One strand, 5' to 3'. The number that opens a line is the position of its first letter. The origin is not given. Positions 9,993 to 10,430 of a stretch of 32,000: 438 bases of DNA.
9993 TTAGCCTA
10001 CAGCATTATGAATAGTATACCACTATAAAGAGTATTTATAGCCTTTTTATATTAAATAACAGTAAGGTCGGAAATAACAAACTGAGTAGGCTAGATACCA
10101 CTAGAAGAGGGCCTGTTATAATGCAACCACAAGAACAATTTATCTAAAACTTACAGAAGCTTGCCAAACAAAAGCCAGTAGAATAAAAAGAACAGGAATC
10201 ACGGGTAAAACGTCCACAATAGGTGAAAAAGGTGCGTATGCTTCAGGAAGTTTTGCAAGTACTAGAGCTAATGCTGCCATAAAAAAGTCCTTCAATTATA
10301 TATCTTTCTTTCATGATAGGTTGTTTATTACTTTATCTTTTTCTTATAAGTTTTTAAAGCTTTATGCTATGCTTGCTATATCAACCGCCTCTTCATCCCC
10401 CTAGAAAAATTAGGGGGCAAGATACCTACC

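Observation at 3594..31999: One 15-nt core at the tip of many different CCGG-closed stems: a nested, modular hairpin system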

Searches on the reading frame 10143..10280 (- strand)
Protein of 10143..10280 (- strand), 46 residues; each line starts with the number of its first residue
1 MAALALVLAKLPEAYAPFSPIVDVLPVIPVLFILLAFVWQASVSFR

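Call 39: search_protein_families(library=pfam, proteins=[window:10143-10280:-], max_evalue=0.01)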
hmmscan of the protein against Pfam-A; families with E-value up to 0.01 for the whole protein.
seq(46 aa): 1 family
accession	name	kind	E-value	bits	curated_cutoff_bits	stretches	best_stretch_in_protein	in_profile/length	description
PF02533.20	PsbK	-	6.4e-24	84.3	25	1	7-46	2-41/41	Photosystem II 4 kDa reaction centre component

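Call 53: find_encoding_contigs(protein=window:10143-10280:-, flank=10000, max_places=10)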
Protein seq(46 aa) (46 aa): 1 contig read that carries it; 1 place shown.
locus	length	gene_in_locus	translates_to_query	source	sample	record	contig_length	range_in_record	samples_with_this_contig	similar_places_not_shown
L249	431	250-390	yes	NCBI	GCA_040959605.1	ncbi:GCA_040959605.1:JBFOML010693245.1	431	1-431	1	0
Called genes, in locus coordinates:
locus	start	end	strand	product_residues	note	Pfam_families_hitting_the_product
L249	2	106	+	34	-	?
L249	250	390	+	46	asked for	PF02533:PsbK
